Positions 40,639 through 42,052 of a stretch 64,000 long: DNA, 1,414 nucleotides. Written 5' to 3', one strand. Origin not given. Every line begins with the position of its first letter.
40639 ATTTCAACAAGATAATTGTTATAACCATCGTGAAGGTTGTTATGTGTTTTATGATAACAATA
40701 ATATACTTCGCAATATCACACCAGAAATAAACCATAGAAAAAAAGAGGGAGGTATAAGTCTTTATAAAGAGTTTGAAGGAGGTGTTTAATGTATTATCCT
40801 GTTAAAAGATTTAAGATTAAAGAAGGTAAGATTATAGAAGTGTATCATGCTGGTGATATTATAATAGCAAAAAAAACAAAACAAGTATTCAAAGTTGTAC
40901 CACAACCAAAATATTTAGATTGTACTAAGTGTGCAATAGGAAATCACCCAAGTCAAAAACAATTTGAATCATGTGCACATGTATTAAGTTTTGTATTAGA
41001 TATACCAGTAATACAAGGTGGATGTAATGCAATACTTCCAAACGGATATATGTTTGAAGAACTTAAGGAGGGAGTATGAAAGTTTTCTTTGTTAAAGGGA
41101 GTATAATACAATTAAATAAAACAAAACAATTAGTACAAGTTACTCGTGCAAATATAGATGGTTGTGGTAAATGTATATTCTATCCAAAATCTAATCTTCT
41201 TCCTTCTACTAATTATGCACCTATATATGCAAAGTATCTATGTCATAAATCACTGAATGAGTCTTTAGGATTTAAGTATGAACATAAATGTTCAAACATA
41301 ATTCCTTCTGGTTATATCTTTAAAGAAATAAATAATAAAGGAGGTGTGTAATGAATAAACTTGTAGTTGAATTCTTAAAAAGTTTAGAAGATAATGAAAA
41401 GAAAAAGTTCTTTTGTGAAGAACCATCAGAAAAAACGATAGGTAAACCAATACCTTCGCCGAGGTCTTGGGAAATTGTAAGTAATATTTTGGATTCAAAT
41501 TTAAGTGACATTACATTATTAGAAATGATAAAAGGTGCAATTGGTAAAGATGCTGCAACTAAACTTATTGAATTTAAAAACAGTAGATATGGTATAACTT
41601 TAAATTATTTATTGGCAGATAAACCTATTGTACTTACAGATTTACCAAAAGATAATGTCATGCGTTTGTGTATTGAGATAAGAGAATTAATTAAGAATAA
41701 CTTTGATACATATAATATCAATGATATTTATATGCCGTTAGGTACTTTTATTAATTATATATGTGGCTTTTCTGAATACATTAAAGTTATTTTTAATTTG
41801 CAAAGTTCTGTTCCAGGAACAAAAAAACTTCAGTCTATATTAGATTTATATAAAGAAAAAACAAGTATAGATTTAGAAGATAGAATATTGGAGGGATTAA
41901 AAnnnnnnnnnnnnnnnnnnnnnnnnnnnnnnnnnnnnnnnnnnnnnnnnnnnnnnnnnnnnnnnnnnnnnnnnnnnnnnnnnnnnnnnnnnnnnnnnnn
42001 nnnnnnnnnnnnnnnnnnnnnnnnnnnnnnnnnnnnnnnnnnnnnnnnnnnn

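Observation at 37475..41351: Second array carrying the same small-protein family and the same GG[V/I/L]-stop-ATG junctions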

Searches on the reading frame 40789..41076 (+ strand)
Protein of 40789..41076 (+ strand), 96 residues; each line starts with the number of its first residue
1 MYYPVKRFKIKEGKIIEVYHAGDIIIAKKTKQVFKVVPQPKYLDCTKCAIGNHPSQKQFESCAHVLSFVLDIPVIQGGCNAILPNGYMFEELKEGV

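Call 12: search_protein_families(library=pfam, proteins=[window:40789-41076:+], max_evalue=0.1)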
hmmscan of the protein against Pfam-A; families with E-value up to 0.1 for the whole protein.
window:40789-41076:+ (96 aa): 1 family
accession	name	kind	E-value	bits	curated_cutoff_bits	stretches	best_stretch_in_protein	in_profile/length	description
PF20422.3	DHR-2_Lobe_B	-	0.074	13.6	26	1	32-81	17-58/77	DHR-2, Lobe B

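Call 13: search_protein_families(library=phrogs, proteins=[window:40789-41076:+], max_evalue=0.01)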
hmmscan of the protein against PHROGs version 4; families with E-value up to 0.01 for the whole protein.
window:40789-41076:+ (96 aa): 0 families

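Call 81: find_homologous_proteins(query=A10, max_evalue=0.001)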
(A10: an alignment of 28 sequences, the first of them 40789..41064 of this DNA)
Query A10 (28 sequences) (92 aa, profile of the alignment): 17 proteins with E <= 0.001 among 146 candidates.
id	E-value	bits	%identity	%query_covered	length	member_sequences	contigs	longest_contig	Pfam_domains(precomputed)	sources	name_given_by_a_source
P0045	3.2e-8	51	95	100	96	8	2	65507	-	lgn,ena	-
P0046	4.1e-8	51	-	-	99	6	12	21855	-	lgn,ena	-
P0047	1.4e-7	49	94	100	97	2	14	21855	-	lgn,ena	-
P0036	3.8e-7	48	-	-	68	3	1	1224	-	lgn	-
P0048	8.6e-7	47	-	-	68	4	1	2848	-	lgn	-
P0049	8.4e-6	44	-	-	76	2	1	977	-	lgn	-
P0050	2.0e-5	42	-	-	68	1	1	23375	-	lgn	-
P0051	2.2e-5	42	-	-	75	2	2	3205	-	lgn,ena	-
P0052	2.9e-5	42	23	28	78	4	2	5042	-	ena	-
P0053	4.4e-5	41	27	28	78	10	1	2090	-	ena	-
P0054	4.7e-5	41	31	28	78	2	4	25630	-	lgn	-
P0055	6.3e-5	41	-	-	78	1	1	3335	-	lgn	-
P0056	6.4e-5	41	-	-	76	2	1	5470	-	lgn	-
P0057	6.5e-5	41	-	-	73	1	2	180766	-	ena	-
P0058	2.3e-4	39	33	20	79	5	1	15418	-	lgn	-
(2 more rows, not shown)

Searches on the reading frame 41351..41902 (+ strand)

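Call 12: search_protein_families(library=pfam, proteins=[window:41351-41902:+], max_evalue=0.1)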
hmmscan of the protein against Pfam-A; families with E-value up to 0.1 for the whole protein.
window:41351-41902:+ (184 aa): 0 families

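Call 13: search_protein_families(library=phrogs, proteins=[window:41351-41902:+], max_evalue=0.01)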
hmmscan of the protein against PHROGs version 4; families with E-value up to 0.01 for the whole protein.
window:41351-41902:+ (184 aa): 1 family
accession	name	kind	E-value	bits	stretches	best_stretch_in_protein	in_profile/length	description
phrog_1297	-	other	7.1e-09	36.1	1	2-114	186-298/356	ATPase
